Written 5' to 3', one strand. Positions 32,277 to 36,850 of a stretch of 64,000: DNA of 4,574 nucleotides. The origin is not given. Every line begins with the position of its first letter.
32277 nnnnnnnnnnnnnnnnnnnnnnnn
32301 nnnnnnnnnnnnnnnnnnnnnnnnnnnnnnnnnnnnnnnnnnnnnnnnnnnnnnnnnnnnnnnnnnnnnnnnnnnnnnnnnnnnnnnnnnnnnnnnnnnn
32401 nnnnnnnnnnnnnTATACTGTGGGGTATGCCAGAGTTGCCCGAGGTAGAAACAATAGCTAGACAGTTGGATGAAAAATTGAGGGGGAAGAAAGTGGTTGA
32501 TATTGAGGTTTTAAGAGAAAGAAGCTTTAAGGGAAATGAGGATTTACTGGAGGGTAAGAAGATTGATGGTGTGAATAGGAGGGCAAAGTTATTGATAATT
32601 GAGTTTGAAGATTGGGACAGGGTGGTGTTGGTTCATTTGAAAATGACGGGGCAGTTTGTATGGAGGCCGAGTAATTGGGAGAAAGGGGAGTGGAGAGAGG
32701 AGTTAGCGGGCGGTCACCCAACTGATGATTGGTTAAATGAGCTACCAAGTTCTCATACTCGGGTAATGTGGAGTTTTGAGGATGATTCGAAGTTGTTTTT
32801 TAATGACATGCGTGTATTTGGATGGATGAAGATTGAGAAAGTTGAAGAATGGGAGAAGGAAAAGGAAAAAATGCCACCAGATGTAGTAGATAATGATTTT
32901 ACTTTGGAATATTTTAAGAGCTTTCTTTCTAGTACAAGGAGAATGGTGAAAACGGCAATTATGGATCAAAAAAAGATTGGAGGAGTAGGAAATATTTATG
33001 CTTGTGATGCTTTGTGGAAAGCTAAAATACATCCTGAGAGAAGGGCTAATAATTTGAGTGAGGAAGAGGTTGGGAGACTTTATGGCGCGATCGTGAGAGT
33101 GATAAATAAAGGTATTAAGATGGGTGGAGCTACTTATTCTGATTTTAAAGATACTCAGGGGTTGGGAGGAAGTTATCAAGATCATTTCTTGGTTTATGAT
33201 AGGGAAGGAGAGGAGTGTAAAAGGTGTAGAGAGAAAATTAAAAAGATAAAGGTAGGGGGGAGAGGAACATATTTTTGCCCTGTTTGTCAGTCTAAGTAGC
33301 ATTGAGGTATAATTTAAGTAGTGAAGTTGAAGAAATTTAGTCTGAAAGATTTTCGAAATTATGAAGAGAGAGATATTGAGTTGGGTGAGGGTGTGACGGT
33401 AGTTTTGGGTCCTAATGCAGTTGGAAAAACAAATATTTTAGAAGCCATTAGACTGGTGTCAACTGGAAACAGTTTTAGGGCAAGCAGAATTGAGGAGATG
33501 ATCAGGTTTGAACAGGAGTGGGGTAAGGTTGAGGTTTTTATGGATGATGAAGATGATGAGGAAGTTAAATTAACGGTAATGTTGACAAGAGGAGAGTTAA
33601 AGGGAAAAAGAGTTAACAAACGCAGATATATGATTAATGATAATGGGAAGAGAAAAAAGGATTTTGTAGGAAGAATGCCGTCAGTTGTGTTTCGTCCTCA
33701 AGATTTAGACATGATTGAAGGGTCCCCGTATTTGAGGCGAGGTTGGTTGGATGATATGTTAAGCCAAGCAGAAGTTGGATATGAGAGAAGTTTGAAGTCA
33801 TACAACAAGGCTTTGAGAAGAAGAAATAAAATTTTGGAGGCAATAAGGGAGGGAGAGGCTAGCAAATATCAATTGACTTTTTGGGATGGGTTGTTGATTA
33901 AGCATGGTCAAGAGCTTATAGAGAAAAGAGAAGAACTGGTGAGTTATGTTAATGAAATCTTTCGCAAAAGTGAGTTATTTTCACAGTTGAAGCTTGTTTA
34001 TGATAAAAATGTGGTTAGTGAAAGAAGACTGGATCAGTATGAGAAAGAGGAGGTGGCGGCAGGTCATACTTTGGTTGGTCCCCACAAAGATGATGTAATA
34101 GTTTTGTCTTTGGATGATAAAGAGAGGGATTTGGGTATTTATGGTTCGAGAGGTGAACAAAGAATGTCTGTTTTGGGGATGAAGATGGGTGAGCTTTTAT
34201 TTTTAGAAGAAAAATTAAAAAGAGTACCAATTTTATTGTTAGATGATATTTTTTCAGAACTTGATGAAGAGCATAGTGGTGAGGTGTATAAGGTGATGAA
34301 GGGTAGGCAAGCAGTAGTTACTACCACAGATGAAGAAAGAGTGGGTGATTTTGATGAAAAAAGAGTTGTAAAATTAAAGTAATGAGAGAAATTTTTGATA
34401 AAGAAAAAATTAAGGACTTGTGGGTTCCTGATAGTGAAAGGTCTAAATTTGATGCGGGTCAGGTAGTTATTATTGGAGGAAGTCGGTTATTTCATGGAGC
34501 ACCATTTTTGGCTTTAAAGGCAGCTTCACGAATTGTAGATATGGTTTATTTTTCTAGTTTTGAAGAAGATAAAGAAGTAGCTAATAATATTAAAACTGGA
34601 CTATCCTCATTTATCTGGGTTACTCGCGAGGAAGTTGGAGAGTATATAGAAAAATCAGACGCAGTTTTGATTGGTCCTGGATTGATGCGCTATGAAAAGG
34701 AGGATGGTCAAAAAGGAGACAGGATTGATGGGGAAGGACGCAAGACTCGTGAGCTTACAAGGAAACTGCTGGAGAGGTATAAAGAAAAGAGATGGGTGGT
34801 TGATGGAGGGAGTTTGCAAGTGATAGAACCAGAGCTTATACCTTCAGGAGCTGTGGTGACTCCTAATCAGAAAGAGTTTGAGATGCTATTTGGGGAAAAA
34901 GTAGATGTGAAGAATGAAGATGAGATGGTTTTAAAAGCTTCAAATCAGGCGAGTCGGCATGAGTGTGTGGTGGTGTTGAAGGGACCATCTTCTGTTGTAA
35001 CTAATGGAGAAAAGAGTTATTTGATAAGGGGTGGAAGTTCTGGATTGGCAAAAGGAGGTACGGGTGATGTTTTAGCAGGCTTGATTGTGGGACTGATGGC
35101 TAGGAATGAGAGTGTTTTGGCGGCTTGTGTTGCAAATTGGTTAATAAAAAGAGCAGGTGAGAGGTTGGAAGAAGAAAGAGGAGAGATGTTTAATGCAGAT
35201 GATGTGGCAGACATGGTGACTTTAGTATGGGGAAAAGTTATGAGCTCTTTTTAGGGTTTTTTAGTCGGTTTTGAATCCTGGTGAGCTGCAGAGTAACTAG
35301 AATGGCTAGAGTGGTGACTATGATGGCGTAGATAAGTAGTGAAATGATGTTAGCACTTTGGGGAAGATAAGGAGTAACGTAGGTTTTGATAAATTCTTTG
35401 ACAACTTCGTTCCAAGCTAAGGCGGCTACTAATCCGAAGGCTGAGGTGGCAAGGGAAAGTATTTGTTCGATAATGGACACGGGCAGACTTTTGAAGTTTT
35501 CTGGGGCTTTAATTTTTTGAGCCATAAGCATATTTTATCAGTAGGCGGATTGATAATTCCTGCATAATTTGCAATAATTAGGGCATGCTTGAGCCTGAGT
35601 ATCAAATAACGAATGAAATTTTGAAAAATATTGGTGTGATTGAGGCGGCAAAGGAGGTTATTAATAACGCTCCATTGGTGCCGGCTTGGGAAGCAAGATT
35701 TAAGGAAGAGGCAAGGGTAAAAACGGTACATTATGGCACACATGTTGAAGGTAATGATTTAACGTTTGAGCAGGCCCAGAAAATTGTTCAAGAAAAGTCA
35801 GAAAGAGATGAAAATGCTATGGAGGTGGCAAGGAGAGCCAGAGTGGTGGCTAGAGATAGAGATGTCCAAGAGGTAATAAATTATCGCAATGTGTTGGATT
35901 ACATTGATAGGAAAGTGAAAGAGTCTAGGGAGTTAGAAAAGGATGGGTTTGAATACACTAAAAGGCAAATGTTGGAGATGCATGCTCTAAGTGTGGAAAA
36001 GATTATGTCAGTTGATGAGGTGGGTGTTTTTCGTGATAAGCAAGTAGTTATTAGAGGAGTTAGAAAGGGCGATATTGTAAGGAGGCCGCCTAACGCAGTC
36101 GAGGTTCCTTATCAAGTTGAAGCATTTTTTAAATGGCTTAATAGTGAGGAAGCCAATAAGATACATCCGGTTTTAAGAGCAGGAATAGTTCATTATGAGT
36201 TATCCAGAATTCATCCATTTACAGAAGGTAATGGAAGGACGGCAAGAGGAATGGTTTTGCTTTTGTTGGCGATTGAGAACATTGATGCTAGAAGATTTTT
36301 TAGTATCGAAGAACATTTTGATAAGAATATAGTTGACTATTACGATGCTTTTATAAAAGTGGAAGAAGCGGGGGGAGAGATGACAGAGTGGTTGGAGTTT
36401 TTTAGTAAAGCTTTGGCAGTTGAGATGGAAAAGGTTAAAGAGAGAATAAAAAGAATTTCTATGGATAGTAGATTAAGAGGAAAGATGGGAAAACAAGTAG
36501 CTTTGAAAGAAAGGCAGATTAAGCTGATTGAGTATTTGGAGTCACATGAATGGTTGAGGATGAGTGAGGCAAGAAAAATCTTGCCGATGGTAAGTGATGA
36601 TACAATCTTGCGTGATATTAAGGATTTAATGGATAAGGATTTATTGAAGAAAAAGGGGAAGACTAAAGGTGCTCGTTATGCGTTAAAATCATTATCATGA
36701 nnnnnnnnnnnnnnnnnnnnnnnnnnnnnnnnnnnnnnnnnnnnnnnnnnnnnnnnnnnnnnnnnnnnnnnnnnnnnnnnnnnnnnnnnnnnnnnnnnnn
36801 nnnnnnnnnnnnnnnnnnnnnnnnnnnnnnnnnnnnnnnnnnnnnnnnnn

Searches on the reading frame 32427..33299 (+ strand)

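Call 88: search_protein_families(library=pfam, proteins=[window:32427-33299:+], max_evalue=0.000001)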
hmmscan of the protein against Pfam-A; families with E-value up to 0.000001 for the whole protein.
window:32427-33299:+ (290 aa): 3 families
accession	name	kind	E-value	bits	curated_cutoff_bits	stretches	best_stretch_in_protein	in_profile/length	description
PF01149.29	Fapy_DNA_glyco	-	5.1e-29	101.7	25.5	1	1-134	1-117/117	Formamidopyrimidine-DNA glycosylase N-terminal domain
PF06831.19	H2TH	-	2.6e-26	91.8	34.7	1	151-239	3-91/93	Formamidopyrimidine-DNA glycosylase H2TH domain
PF06827.20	zf-FPG_IleRS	-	1.6e-09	37.9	21.3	1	261-289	1-29/30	Zinc finger found in FPG and IleRS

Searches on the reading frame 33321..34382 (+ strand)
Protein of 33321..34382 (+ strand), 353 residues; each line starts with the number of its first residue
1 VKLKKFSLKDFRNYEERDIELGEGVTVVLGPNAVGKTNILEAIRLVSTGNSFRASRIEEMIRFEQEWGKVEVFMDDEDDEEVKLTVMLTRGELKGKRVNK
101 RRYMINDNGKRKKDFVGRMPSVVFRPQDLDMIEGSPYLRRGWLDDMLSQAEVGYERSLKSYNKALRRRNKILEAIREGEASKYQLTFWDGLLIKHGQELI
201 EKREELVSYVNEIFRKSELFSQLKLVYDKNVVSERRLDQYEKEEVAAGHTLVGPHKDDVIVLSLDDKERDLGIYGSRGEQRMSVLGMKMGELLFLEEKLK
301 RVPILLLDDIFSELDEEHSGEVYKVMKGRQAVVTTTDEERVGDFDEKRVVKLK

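Call 87: search_protein_families(library=pfam, proteins=[window:33321-34382:+], max_evalue=1e-8)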
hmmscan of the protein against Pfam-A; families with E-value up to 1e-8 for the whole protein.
window:33321-34382:+ (353 aa): 3 families
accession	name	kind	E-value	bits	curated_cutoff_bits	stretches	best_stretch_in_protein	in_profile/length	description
PF02463.25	SMC_N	-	9.4e-24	84.5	40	1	3-344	2-205/220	RecF/RecN/SMC N terminal domain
PF13476.12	AAA_23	-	1.3e-13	52.5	27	1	6-197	2-177/201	AAA domain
PF13175.12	AAA_15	-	4.9e-12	46.6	32.1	1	1-149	1-92/374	AAA ATPase domain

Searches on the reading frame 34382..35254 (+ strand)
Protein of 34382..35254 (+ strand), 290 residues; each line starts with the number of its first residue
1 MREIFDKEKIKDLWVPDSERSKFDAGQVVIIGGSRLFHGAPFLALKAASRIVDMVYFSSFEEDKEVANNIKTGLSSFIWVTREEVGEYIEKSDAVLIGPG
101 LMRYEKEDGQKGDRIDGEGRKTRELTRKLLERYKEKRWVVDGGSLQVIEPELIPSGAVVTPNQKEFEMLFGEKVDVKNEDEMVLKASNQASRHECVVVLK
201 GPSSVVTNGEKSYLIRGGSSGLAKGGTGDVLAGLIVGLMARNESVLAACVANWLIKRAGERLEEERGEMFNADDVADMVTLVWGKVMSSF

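Call 88: search_protein_families(library=pfam, proteins=[window:34382-35254:+], max_evalue=0.000001)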
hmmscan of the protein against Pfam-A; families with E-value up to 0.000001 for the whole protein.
window:34382-35254:+ (290 aa): 2 families
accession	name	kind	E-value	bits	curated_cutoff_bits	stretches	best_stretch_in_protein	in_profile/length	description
PF01256.23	Carb_kinase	-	2.9e-36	125.6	27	1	28-278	1-239/242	NAD(P)H-hydrate dehydratase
PF08543.17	Phos_pyr_kin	-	4.2e-08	33.3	27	1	140-248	104-220/246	Phosphomethylpyrimidine kinase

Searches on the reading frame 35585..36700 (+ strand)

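Call 87: search_protein_families(library=pfam, proteins=[window:35585-36700:+], max_evalue=1e-8)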
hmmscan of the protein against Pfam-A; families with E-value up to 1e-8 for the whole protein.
window:35585-36700:+ (371 aa): 1 family
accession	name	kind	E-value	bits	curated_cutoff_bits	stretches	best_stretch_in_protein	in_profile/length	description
PF02661.23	Fic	-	2.1e-17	64.2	24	1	125-228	3-93/93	Fic/DOC family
